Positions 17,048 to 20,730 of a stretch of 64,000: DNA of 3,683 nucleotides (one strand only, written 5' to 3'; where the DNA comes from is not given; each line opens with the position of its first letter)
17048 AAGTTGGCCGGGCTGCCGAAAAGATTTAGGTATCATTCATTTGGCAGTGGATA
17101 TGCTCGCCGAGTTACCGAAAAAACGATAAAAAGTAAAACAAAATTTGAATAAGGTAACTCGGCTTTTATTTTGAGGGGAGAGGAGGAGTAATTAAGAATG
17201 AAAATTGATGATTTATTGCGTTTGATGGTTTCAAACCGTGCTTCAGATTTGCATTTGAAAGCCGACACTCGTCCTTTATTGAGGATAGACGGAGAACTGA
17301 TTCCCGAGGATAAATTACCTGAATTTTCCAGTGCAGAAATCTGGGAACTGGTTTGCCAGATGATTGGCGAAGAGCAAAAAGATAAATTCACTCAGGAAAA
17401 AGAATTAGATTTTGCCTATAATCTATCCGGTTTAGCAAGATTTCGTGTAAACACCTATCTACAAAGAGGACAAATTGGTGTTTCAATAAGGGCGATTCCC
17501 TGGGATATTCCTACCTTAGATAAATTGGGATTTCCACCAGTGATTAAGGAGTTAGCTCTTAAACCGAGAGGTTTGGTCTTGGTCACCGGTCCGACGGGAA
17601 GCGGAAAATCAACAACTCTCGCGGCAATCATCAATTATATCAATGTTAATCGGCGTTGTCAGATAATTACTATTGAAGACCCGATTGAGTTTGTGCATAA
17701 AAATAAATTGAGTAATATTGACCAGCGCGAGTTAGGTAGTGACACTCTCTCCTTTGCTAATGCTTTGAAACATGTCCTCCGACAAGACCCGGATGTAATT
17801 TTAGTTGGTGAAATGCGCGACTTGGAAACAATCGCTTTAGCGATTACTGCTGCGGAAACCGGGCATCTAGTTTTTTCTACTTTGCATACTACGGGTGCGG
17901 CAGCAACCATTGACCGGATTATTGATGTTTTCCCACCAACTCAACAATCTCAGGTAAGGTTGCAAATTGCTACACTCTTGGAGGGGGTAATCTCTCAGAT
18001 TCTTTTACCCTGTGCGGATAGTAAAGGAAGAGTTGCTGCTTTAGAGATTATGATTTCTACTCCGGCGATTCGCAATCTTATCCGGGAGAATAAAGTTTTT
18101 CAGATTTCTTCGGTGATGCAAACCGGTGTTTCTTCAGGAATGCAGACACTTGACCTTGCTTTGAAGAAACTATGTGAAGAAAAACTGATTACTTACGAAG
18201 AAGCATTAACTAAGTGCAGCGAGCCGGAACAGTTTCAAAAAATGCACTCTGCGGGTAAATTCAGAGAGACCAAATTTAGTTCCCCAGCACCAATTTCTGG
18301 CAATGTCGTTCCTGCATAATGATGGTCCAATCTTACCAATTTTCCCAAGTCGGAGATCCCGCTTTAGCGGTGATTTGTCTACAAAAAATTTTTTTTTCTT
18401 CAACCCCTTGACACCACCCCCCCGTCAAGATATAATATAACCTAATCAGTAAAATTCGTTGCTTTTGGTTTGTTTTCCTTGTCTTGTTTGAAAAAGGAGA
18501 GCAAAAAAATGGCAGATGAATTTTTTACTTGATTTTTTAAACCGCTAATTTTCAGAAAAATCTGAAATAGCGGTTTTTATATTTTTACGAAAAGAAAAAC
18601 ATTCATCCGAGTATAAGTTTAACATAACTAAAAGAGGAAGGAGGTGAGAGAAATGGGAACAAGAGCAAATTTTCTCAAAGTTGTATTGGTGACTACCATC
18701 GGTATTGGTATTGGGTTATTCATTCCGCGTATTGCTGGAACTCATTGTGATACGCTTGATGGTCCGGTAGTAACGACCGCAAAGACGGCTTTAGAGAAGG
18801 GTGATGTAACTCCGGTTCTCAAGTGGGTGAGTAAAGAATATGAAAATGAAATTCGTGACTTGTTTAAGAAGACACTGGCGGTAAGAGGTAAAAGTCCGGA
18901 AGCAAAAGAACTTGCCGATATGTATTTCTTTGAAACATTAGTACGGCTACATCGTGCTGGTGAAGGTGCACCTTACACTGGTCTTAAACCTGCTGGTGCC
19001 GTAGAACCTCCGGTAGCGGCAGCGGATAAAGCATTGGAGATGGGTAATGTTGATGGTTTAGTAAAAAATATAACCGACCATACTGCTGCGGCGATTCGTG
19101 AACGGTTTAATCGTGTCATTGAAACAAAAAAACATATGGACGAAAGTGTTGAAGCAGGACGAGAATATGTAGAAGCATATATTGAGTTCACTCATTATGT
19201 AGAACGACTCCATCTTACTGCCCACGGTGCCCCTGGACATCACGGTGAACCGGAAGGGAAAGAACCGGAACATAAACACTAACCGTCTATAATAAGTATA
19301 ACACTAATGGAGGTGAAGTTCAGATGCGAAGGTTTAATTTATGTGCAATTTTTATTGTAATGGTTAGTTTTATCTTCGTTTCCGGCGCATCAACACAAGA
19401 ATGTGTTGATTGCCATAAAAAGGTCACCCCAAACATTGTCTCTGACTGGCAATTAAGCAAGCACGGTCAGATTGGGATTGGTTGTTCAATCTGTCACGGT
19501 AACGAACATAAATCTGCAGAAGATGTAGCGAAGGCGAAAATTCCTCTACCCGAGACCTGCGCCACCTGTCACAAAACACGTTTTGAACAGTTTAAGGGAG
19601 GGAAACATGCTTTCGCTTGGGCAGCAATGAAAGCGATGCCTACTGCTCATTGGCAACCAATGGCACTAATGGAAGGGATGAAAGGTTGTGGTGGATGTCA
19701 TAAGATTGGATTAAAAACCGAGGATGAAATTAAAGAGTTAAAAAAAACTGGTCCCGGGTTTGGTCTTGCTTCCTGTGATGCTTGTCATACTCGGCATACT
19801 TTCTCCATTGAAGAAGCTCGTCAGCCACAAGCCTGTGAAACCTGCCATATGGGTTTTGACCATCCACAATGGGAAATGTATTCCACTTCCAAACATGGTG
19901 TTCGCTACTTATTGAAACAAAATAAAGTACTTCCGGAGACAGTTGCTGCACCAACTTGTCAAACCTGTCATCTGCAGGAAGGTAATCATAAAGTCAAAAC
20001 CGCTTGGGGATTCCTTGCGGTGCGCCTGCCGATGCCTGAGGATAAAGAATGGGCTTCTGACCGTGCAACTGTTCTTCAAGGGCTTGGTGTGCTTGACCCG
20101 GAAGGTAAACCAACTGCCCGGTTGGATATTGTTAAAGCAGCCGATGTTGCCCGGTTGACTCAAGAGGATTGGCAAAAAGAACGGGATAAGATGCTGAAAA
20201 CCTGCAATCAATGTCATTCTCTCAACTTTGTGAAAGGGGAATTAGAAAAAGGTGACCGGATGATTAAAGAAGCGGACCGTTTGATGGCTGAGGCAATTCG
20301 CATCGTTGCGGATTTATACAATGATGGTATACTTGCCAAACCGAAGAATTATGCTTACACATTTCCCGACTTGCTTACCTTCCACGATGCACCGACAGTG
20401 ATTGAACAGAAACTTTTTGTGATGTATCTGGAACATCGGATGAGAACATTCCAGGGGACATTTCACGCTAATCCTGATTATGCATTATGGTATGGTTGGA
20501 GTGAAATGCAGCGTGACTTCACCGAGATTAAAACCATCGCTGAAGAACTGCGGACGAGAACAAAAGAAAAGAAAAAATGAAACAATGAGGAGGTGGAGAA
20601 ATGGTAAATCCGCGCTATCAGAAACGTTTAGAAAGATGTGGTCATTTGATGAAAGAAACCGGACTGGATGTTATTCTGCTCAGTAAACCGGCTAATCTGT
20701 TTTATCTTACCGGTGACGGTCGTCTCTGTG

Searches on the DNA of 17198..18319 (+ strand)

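Call 16: search_rna_families(sources=[L081, L082, L083, L084, L087, L088], threshold=gathering, show_alignments=3)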
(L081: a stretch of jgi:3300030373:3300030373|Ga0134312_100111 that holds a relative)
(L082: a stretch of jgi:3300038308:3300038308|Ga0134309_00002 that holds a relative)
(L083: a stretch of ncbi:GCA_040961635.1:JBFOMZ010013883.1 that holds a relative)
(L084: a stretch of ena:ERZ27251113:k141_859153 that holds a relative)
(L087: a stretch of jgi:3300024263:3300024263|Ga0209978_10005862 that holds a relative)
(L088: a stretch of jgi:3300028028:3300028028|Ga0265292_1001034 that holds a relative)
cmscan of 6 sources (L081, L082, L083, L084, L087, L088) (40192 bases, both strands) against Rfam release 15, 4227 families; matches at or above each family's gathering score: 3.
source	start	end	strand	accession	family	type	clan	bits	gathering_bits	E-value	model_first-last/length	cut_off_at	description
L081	2736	2870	+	RF01051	c-di-GMP-I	Cis-reg; riboswitch;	CL00126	59.8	35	2.3e-09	1-87/87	no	c-di-GMP-I riboswitch aptamer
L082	2736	2870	+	RF01051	c-di-GMP-I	Cis-reg; riboswitch;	CL00126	59.8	35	2.3e-09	1-87/87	no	c-di-GMP-I riboswitch aptamer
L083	2714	2849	+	RF01051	c-di-GMP-I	Cis-reg; riboswitch;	CL00126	58.2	35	5.4e-09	1-87/87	no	c-di-GMP-I riboswitch aptamer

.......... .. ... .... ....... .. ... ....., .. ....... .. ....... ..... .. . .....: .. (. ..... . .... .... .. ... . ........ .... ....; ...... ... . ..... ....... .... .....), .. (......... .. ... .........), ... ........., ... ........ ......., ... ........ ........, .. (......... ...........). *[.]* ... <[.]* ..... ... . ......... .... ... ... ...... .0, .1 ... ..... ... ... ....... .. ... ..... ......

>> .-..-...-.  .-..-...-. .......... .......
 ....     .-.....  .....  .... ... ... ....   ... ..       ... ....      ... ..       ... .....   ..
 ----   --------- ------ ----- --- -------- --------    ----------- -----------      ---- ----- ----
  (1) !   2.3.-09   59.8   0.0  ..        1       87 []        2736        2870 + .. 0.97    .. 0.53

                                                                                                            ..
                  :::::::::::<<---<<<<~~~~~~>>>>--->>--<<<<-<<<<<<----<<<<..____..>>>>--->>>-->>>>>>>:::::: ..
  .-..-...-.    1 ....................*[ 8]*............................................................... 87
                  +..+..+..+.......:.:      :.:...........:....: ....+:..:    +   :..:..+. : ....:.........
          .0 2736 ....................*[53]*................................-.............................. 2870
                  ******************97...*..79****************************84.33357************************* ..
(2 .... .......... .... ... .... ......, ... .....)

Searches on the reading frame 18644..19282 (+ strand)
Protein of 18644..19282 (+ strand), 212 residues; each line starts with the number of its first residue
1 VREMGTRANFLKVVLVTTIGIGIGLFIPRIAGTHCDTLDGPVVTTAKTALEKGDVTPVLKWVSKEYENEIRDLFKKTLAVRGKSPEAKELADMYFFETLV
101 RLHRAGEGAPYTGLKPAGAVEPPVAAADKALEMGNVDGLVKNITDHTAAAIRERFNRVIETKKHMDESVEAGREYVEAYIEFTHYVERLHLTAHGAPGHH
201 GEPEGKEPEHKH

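Call 7: search_protein_families(library=ncbifam, proteins=[window:18644-19282:+])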
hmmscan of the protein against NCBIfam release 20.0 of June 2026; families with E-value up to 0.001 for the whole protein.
window:18644-19282:+ (212 aa): 0 families

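Call 52: search_protein_families(library=pfam, max_evalue=0.00001, proteins=[window:18644-19282:+])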
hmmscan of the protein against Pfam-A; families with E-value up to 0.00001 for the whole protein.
window:18644-19282:+ (212 aa): 1 family
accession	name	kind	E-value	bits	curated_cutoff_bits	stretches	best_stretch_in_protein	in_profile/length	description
PF20046.4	DUF6448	-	4e-65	218.7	27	1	39-185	1-147/147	Family of unknown function (DUF6448)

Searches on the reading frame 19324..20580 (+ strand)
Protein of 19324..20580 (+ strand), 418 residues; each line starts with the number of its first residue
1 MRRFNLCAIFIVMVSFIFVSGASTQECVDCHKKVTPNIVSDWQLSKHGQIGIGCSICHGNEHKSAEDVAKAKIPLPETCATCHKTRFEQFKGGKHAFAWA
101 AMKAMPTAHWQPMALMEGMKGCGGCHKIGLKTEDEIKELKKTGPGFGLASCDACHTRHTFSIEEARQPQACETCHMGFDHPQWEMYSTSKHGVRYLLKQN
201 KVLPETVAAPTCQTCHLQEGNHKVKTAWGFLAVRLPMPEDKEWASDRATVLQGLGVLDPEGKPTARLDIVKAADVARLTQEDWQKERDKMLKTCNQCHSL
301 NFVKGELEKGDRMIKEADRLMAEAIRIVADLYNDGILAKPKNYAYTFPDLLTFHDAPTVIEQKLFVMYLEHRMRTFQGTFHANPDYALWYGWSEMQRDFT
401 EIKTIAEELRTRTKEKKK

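Call 7: search_protein_families(library=ncbifam, proteins=[window:19324-20580:+])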
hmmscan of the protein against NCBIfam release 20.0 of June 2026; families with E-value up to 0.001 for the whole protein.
window:19324-20580:+ (418 aa): 3 families
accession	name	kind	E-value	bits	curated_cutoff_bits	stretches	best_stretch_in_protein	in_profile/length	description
NF052343.1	hydrazine_HDH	equivalog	8.7e-28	97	900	2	24-226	116-309/564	hydrazine dehydrogenase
TIGR03508.1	decahem_SO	subfamily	6e-11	42.3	192.2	1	22-103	68-145/258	DmsE family decaheme c-type cytochrome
TIGR03153.1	cytochr_NrfH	equivalog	5.2e-05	23.3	134.2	0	8-71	12-72/138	cytochrome c nitrite reductase small subunit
